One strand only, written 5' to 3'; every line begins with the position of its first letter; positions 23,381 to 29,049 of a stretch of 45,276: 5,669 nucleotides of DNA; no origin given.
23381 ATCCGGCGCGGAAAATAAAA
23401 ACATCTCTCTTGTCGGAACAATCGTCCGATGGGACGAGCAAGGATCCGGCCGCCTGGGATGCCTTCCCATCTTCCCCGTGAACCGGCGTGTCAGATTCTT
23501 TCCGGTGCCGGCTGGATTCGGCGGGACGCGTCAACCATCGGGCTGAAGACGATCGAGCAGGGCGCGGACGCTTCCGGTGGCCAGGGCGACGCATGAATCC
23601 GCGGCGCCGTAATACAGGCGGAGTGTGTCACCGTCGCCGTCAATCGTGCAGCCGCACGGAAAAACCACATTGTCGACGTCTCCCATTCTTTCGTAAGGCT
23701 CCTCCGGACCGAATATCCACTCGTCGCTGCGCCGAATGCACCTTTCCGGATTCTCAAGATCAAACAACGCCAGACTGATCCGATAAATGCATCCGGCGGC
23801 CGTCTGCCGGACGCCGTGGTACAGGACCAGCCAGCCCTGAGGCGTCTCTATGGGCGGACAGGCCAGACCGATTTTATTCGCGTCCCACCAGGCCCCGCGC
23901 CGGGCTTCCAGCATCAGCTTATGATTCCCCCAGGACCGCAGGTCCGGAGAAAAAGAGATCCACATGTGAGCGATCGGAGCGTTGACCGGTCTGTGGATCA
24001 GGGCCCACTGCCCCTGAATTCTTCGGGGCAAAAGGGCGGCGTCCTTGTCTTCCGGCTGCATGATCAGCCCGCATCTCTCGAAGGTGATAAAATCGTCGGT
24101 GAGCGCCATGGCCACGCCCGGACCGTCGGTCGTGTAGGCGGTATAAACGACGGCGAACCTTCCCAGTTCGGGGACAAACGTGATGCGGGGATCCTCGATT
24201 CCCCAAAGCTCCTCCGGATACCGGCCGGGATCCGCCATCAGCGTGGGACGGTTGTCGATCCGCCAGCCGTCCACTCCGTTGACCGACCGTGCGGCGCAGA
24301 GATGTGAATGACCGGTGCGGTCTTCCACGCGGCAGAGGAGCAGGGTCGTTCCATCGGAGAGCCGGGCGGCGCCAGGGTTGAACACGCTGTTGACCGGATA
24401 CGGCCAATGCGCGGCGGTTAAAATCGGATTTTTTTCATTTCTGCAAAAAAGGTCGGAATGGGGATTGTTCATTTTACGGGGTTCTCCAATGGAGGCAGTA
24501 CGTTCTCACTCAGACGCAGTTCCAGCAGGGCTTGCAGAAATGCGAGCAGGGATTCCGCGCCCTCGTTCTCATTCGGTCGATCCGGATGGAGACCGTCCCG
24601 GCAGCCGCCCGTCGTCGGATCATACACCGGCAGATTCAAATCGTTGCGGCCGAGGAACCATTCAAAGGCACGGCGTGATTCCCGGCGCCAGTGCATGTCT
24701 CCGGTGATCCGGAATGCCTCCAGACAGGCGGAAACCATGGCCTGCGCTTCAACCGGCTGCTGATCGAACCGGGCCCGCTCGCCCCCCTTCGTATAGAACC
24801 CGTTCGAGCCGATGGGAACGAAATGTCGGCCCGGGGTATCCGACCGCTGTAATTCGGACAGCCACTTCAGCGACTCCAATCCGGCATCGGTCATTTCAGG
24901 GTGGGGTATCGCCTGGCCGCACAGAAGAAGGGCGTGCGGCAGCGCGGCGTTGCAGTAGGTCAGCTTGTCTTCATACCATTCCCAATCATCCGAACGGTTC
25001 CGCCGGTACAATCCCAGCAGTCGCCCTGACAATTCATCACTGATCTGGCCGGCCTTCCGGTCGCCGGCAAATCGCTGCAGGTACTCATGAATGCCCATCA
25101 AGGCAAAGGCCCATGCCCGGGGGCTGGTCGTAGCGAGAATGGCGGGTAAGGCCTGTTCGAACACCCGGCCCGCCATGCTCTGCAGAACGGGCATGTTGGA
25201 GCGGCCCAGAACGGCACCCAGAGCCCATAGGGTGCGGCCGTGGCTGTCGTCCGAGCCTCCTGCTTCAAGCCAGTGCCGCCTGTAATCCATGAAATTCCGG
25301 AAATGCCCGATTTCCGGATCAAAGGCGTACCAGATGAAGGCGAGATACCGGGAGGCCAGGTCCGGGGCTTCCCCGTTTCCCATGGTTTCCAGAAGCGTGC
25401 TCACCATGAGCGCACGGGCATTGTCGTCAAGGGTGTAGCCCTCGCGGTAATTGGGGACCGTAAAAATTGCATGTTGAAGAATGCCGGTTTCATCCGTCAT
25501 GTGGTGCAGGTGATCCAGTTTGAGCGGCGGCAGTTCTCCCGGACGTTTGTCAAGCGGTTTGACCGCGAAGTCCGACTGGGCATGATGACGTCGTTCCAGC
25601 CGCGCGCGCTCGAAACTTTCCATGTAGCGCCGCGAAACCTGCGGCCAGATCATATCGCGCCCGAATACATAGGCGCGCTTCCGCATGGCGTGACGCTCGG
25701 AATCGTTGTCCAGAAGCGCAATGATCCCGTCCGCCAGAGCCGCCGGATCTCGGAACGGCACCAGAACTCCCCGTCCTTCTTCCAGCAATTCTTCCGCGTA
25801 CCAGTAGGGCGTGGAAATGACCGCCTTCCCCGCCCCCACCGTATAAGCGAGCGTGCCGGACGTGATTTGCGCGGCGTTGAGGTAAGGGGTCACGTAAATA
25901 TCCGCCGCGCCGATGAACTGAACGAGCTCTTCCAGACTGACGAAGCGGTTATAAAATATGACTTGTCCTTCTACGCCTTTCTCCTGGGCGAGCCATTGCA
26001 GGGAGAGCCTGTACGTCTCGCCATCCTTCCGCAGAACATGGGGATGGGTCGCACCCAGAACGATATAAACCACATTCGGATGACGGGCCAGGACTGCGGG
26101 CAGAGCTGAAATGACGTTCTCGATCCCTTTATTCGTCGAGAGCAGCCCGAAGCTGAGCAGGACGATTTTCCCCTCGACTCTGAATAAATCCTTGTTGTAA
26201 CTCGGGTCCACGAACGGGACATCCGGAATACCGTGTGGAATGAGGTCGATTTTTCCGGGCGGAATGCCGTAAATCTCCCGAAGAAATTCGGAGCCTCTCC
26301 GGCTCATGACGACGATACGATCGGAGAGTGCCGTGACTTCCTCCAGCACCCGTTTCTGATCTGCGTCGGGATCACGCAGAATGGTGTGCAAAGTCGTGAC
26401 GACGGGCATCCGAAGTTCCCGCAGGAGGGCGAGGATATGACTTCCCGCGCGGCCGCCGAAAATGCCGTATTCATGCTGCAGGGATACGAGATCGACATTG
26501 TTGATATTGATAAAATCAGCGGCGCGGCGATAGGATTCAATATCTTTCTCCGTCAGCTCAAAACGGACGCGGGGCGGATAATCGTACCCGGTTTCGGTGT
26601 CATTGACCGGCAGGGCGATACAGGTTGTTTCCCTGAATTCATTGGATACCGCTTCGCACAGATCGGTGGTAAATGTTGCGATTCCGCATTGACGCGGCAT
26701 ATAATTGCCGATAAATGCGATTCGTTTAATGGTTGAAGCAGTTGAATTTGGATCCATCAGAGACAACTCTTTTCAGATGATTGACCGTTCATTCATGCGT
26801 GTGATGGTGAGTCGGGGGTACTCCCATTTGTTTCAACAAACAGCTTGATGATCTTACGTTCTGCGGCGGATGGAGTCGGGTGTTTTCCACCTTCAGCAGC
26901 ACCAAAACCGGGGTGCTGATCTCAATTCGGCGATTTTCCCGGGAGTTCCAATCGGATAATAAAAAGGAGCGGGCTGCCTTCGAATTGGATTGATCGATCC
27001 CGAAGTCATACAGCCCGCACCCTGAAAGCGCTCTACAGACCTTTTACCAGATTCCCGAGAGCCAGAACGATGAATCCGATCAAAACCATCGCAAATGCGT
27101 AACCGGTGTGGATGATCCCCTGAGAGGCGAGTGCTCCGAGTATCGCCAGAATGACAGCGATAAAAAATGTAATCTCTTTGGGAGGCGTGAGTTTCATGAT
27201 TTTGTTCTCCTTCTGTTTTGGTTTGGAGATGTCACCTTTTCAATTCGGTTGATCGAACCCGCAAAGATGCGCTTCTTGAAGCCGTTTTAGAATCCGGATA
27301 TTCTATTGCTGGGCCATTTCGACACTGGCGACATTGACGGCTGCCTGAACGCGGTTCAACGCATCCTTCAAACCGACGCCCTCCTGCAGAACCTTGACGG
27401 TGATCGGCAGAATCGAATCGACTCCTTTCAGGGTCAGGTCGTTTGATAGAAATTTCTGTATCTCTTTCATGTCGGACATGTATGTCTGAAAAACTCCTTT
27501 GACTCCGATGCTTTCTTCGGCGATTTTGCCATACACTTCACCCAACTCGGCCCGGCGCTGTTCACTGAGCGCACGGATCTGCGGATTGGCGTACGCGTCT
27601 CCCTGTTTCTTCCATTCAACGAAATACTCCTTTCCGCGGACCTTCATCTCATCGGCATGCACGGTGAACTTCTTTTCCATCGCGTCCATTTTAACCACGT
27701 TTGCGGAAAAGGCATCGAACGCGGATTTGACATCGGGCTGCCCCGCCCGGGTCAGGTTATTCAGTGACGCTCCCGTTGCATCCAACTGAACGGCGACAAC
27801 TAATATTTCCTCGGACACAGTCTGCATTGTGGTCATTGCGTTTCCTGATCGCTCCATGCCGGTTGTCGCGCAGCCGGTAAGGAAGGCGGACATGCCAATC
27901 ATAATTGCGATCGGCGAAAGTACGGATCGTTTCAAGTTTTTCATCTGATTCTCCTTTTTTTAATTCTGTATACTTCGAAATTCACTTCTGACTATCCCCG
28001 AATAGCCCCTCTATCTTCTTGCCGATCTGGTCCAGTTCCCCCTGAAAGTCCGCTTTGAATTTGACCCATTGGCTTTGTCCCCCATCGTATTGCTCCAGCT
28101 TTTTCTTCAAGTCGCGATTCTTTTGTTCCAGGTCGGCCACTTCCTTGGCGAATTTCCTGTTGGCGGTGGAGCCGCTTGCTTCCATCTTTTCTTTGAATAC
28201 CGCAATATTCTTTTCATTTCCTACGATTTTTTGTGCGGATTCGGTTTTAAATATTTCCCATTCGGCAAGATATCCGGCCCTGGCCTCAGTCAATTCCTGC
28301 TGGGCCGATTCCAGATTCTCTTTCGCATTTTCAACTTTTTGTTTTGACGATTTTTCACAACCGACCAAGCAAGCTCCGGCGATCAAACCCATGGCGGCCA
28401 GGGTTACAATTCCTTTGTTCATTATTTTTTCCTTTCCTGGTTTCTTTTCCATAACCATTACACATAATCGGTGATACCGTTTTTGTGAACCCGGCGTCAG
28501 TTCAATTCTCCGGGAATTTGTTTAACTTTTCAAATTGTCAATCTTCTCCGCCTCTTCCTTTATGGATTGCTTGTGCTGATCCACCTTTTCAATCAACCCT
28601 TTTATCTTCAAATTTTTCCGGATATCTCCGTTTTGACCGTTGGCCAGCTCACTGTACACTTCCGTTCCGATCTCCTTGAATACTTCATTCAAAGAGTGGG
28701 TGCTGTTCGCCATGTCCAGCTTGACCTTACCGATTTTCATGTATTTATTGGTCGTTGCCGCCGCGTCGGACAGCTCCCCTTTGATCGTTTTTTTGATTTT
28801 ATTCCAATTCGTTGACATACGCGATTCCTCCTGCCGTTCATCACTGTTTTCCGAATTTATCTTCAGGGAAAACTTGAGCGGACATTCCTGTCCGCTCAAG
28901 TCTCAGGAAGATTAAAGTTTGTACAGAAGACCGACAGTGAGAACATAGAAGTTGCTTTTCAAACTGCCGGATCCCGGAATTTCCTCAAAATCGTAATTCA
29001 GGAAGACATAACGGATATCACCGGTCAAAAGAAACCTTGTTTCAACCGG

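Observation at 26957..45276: Low-GC, strictly co-directional envelope/stress gene island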

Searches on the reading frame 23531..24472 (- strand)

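Call 8: search_protein_families(library=pfam, max_evalue=0.01, proteins=[window:23531-24472:-])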
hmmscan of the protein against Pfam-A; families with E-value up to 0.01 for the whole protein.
window:23531-24472:- (313 aa): 1 family
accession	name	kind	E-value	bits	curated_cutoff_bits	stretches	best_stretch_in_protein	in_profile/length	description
PF04041.19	Glyco_hydro_130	-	7.3e-55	186.6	26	1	27-309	32-318/320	beta-1,4-mannooligosaccharide phosphorylase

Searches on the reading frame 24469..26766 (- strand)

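Call 8: search_protein_families(library=pfam, max_evalue=0.01, proteins=[window:24469-26766:-])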
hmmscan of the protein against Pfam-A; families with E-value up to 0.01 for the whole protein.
window:24469-26766:- (765 aa): 5 families
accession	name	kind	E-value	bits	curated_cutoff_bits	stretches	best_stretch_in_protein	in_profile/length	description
PF00534.26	Glycos_transf_1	-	1.2e-18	67.7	26.4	1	192-366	7-170/172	Glycosyl transferases group 1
PF13692.12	Glyco_trans_1_4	-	1.9e-15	57.8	27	1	202-354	3-142/142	Glycosyl transferases group 1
PF13439.12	Glyco_transf_4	-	2.3e-12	47.7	28.5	1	28-180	3-166/170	Glycosyltransferase Family 4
PF13524.12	Glyco_trans_1_2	-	2.9e-06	27.7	25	1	257-366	23-126/144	Glycosyl transferase-like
PF13579.12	Glyco_trans_4_4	-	0.00013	22.8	29.7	1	76-179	57-158/158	Glycosyl transferase 4-like domain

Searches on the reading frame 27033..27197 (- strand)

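Call 8: search_protein_families(library=pfam, max_evalue=0.01, proteins=[window:27033-27197:-])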
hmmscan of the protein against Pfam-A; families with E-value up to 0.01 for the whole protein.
window:27033-27197:- (54 aa): 1 family
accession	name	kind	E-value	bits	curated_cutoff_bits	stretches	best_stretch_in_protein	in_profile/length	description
PF24020.1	DUF7333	-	0.0082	16.6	27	1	6-47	5-46/61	Family of unknown function (DUF7333)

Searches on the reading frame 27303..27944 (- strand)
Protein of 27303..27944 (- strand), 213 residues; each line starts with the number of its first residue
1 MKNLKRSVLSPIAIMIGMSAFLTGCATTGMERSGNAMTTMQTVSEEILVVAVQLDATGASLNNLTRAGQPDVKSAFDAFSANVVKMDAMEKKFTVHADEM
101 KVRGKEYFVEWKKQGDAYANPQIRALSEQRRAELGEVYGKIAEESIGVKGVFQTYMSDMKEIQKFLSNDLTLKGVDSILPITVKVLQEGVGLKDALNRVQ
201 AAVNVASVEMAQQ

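Call 8: search_protein_families(library=pfam, max_evalue=0.01, proteins=[window:27303-27944:-])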
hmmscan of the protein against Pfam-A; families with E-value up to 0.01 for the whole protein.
window:27303-27944:- (213 aa): 1 family
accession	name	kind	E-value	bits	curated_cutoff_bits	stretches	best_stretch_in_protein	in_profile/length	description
PF11172.13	DUF2959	-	0.0027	18.4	26.8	1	61-188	41-167/190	Protein of unknown function (DUF2959)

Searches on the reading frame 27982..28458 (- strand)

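Call 8: search_protein_families(library=pfam, max_evalue=0.01, proteins=[window:27982-28458:-])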
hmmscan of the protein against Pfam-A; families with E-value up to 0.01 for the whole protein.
window:27982-28458:- (158 aa): 0 families

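Call 62: search_protein_families(library=pfam, max_evalue=1, proteins=[window:27982-28458:-])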
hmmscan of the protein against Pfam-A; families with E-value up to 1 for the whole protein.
window:27982-28458:- (158 aa): 10 families
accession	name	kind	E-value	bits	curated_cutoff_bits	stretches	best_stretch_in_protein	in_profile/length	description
PF05739.25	SNARE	-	0.032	14.7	26.8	1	40-60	8-28/53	SNARE domain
PF17294.7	Lipoprotein_22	-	0.041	14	28.5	1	31-135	84-166/166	Uncharacterised lipoprotein family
PF06295.17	ZapG-like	-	0.08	13.4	33.5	1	22-61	6-45/123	Z-ring associated protein G-like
PF20506.3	DUF6732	-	0.086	13.1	27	1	18-57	33-70/72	Family of unknown function (DUF6732)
PF05043.19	Mga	-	0.092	13.8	21.1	1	81-134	29-82/87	Mga helix-turn-helix domain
PF05837.17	CENP-H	-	0.14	12.4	29.9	0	36-72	24-60/202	Centromere protein H (CENP-H)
PF06005.17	ZapB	-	0.15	13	31.5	1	106-153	19-66/71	Cell division protein ZapB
PF06320.18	GCN5L1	-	0.18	12.5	23.9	0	108-146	50-88/114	GCN5-like protein 1 (GCN5L1)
PF14362.11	DUF4407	-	0.2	11.3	31.3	1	38-142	139-243/297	Domain of unknown function (DUF4407)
PF13851.11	GAS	-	0.94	9.3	32.3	1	96-136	52-92/200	Growth-arrest specific micro-tubule binding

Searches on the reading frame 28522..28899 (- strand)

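Call 8: search_protein_families(library=pfam, max_evalue=0.01, proteins=[window:28522-28899:-])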
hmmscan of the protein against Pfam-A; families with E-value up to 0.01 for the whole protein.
window:28522-28899:- (125 aa): 0 families

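Call 62: search_protein_families(library=pfam, max_evalue=1, proteins=[window:28522-28899:-])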
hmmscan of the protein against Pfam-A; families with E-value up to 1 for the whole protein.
window:28522-28899:- (125 aa): 3 families
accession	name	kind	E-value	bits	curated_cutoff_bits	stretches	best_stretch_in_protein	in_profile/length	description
PF16123.11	HAGH_C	-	0.031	15.1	25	1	8-77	7-76/83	Hydroxyacylglutathione hydrolase C-terminus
PF25101.1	Spectrin_7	-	0.22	12.3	27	1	12-77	17-82/99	Animal spectrin repeats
PF08763.17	Ca_chan_IQ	-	0.7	10.7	26.7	0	93-120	8-36/77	Voltage gated calcium channel IQ domain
